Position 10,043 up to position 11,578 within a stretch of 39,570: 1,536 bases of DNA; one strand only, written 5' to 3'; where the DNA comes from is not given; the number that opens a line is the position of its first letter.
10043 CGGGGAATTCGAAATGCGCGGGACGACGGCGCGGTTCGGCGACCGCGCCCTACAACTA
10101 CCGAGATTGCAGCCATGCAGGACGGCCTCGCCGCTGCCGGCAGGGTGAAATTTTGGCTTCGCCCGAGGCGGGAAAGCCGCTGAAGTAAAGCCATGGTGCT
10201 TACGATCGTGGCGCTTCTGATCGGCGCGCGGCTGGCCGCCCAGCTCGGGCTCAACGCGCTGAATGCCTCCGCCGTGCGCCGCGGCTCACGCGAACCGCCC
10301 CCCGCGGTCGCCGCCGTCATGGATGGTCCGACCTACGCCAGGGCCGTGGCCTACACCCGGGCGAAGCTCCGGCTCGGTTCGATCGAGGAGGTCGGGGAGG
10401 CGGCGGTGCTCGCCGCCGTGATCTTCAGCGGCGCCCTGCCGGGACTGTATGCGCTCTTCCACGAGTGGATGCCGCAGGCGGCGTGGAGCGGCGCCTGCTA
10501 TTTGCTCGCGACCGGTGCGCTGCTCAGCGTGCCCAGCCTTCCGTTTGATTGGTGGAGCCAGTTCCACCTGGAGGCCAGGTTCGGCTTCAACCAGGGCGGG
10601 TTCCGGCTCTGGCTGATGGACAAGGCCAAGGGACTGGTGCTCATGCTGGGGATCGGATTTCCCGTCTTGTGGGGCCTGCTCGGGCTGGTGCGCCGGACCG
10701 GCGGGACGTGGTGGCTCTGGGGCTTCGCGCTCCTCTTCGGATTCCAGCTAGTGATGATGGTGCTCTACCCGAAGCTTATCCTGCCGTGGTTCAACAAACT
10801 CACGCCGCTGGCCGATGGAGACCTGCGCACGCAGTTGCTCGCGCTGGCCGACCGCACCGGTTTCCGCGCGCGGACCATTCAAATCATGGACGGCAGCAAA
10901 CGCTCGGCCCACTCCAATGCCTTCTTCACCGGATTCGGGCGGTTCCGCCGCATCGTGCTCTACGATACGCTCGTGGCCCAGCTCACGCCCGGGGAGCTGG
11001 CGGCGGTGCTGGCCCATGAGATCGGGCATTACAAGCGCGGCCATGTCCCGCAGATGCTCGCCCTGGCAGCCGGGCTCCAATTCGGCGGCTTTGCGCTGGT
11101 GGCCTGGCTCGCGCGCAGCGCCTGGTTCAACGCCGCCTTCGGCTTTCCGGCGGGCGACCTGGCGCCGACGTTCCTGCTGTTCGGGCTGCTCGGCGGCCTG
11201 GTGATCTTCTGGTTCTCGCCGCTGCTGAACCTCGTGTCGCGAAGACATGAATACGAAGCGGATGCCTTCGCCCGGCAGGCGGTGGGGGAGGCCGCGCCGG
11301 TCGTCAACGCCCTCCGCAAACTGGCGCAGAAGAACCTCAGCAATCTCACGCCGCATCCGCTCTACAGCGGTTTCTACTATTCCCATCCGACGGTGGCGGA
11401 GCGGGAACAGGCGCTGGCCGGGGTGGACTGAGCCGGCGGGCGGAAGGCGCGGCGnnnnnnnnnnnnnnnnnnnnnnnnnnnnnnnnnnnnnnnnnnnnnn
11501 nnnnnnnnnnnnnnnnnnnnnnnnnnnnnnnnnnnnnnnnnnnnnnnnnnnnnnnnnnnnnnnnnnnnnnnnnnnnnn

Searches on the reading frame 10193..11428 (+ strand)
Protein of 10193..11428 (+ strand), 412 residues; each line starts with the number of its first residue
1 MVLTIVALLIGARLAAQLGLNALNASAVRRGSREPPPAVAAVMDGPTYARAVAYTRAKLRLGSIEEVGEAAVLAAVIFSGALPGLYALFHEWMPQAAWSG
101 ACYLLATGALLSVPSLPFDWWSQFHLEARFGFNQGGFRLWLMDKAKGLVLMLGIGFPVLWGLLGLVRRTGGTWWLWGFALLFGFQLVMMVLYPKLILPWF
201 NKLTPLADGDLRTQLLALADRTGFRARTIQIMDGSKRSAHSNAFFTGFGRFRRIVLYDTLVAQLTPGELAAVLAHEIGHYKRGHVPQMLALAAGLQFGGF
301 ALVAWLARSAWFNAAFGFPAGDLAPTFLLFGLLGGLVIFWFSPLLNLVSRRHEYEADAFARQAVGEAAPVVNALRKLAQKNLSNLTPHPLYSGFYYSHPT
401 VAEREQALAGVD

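Call 53: search_protein_families(library=pfam, proteins=[window:10193-11428:+], max_evalue=0.0001)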
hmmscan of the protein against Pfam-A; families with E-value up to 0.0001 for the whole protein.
window:10193-11428:+ (412 aa): 2 families
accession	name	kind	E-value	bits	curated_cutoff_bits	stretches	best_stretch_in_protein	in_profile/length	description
PF16491.10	Peptidase_M48_N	-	6.3e-46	156.9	27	1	29-202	6-179/179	CAAX prenyl protease N-terminal, five membrane helices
PF01435.24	Peptidase_M48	-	2.5e-34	119.2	20.3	1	206-409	2-183/186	Peptidase family M48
